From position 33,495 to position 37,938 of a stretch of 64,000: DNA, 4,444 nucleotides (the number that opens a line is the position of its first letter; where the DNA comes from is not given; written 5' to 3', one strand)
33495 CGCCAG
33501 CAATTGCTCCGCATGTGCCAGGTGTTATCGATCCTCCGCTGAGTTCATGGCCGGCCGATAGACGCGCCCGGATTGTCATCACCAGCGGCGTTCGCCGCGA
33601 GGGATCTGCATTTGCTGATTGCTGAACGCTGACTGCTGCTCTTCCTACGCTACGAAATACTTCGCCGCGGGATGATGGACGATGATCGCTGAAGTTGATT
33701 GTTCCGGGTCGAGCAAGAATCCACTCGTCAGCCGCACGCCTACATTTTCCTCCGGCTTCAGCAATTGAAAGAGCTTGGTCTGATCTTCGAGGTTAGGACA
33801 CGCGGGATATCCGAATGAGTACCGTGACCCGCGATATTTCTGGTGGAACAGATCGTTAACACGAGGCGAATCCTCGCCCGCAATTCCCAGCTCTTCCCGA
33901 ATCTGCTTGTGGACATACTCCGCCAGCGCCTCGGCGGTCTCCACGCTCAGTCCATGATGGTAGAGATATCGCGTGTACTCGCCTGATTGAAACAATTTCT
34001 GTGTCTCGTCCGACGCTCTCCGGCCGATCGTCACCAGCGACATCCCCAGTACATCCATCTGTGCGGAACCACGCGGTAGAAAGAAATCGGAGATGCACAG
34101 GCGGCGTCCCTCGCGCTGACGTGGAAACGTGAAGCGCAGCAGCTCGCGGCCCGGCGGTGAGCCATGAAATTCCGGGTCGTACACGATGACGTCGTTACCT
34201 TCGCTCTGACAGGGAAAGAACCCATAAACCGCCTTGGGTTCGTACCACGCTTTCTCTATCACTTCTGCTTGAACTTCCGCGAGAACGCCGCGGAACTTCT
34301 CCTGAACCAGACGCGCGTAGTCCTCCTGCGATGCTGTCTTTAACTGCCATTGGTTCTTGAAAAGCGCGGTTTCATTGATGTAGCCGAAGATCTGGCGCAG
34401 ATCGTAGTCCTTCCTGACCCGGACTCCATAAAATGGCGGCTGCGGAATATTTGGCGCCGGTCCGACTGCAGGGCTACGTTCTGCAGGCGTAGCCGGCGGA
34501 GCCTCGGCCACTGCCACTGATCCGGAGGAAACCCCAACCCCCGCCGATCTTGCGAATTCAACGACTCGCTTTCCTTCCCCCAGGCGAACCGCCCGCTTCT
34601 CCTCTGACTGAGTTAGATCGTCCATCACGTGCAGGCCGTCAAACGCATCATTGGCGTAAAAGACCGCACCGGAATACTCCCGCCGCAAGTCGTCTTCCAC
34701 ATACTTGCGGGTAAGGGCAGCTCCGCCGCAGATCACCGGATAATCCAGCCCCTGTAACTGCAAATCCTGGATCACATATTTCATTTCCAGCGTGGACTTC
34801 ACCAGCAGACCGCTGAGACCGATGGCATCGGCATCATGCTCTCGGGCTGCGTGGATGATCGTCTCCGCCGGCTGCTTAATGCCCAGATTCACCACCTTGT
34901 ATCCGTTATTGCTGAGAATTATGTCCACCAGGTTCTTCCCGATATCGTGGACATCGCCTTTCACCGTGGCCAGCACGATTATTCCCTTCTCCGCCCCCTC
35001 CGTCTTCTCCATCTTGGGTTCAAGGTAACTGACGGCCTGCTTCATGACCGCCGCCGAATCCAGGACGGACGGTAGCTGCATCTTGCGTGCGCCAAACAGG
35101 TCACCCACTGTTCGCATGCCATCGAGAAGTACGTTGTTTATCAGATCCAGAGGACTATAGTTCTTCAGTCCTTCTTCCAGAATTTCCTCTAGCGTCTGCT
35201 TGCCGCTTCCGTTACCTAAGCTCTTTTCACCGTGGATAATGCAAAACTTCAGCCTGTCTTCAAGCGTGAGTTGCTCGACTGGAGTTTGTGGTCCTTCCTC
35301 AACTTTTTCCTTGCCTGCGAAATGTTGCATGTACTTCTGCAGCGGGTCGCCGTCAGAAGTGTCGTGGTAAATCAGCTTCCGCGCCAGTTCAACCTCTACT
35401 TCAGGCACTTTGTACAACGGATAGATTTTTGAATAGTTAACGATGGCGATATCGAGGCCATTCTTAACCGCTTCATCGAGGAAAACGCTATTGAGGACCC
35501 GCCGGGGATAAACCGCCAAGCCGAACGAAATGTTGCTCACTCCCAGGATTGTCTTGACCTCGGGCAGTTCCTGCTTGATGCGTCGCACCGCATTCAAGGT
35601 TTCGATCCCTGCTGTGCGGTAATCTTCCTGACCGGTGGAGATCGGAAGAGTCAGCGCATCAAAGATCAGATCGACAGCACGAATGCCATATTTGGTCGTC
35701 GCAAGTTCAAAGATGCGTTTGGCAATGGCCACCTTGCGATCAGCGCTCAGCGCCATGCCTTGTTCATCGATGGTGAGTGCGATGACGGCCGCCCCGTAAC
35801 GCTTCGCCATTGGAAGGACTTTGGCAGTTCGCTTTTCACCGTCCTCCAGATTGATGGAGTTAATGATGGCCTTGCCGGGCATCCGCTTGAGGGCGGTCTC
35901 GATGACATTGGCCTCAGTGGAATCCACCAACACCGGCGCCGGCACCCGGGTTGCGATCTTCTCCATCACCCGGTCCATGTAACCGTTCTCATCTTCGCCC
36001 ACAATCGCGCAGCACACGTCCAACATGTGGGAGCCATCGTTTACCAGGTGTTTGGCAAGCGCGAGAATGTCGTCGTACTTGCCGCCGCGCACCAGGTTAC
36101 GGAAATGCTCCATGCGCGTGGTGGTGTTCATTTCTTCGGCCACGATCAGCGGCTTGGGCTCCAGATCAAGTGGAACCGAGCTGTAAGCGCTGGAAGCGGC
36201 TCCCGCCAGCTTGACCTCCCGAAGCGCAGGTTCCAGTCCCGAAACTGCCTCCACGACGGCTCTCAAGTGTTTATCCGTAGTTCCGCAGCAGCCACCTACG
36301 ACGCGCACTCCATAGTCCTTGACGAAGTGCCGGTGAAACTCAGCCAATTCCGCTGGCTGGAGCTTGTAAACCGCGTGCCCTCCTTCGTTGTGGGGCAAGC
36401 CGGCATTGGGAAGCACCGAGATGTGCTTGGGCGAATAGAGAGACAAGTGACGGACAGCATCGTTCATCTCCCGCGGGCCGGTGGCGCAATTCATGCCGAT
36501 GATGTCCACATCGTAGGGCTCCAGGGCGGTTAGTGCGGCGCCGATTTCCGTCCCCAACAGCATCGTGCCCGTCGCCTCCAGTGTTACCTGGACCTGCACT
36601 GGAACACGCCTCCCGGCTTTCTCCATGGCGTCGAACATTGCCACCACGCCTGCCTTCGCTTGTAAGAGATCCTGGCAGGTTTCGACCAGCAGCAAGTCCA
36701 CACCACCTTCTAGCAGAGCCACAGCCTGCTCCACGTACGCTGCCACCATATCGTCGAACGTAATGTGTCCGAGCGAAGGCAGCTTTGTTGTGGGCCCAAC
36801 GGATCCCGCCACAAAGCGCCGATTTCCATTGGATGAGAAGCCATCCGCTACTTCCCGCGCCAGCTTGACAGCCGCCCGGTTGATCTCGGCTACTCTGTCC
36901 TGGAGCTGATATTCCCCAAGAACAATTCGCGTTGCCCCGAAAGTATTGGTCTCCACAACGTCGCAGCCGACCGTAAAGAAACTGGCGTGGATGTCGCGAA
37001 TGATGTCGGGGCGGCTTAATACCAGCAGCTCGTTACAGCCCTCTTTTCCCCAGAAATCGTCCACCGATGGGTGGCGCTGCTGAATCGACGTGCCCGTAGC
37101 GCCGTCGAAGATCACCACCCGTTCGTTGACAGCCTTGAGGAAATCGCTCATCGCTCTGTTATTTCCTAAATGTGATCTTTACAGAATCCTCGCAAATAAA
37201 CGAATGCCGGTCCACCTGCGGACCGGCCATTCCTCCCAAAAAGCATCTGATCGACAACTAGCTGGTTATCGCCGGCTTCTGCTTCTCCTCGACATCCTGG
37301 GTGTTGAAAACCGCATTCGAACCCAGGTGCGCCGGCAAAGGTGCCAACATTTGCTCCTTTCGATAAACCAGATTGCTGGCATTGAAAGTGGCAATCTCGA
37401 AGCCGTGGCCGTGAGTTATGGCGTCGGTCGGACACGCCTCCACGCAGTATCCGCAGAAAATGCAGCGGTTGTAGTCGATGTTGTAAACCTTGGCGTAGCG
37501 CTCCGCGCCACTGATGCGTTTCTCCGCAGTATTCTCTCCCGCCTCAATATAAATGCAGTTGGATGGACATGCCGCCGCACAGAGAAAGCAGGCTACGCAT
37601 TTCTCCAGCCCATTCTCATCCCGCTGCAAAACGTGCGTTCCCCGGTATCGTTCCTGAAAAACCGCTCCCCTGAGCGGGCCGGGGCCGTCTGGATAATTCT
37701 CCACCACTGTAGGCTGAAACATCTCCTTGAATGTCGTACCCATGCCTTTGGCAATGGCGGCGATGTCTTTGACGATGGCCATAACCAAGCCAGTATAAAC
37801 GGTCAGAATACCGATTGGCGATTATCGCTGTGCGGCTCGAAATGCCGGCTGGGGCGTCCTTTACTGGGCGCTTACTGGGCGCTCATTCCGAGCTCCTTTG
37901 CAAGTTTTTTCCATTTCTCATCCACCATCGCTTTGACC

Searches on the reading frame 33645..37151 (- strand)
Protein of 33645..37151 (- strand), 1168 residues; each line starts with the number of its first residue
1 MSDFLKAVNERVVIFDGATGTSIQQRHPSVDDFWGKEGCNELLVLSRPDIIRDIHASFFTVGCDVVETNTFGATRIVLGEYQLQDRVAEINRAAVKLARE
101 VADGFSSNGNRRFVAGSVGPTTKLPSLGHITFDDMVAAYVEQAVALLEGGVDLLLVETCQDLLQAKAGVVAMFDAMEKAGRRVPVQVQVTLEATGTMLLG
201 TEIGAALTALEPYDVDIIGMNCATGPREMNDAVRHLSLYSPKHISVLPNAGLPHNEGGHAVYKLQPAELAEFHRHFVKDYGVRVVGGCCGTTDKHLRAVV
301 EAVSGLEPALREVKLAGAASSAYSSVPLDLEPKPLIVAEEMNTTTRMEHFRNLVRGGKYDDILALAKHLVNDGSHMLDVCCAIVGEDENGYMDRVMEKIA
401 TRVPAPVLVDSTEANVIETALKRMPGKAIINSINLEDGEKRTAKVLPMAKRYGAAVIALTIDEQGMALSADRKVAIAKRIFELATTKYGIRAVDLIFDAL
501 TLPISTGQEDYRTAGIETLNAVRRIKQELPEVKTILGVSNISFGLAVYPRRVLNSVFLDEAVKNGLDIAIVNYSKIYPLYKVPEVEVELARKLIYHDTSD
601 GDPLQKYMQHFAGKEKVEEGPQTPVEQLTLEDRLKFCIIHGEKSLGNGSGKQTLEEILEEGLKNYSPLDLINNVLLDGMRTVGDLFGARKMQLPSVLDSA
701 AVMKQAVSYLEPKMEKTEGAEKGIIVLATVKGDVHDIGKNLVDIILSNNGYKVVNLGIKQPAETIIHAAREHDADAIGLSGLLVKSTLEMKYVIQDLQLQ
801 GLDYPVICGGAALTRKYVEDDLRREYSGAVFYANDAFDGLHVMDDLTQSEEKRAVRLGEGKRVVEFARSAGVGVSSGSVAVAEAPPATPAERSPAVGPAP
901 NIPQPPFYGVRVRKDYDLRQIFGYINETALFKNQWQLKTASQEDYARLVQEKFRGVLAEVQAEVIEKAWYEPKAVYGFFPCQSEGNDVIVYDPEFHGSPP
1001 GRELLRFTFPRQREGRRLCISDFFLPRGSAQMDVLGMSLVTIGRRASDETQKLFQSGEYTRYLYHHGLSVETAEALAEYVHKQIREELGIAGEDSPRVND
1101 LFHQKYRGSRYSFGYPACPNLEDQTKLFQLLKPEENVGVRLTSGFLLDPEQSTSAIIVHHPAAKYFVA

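Call 16: search_protein_families(library=pfam, proteins=[window:33645-37151:-], max_evalue=0.001)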
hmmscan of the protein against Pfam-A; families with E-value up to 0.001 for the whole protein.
window:33645-37151:- (1168 aa): 5 families
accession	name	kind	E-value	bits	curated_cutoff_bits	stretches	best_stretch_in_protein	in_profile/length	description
PF02574.22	S-methyl_trans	-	2.4e-84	284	22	1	13-303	1-283/283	Homocysteine S-methyltransferase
PF02965.22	Met_synt_B12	-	1.5e-43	149.6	25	1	917-1166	1-255/273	Vitamin B12 dependent methionine synthase, activation domain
PF00809.28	Pterin_bind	-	3.8e-35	122.1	25.5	1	350-572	12-244/244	Pterin binding enzyme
PF02310.24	B12-binding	-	3.6e-21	75.7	32.1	1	725-838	3-118/121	B12 binding domain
PF02607.22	B12-binding_2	-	2.8e-16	59.9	23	1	652-711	15-74/74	B12 binding domain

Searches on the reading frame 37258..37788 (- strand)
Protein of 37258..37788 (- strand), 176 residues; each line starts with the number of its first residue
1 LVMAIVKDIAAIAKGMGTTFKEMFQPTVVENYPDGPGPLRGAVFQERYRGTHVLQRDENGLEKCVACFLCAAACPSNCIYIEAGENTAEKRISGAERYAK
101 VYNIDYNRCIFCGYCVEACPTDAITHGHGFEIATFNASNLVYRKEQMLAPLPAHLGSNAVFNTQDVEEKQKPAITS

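Call 16: search_protein_families(library=pfam, proteins=[window:37258-37788:-], max_evalue=0.001)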
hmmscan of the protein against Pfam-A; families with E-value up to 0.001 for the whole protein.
window:37258-37788:- (176 aa): 12 families
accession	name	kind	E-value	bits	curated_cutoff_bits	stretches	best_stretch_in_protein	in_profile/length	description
PF00037.32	Fer4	-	3.8e-13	49.1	21.1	1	103-125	2-24/24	4Fe-4S binding domain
PF13237.11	Fer4_10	-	3.6e-11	43.3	25.5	2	61-120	6-53/53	4Fe-4S dicluster domain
PF12838.12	Fer4_7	-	4.4e-11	43.5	27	1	63-123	1-52/52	4Fe-4S dicluster domain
PF13187.11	Fer4_9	-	2e-09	37.8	27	1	63-124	1-52/52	4Fe-4S dicluster domain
PF14697.11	Fer4_21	-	3.5e-09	37.1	35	1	104-124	3-26/59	4Fe-4S dicluster domain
PF13484.11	Fer4_16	-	1.8e-08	35.4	30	1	108-131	1-23/66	4Fe-4S double cluster binding domain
PF12797.12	Fer4_2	-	2.3e-07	30.8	24.5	1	104-121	5-22/22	4Fe-4S binding domain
PF13183.11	Fer4_8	-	2.6e-07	31.5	27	1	61-122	2-67/68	4Fe-4S dicluster domain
PF12837.12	Fer4_6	-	2.8e-07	30.6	25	1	104-124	4-24/24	4Fe-4S binding domain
PF13534.11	Fer4_17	-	2.4e-05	25.2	22.2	0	63-122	1-59/61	4Fe-4S dicluster domain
PF13746.11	Fer4_18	-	2.6e-05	24.8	27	0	99-138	51-89/114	4Fe-4S dicluster domain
PF25160.1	LdpA_Fe-S-bd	-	0.00088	19.4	27.6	0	104-125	23-44/49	LdpA Fe-S cluster-binding domain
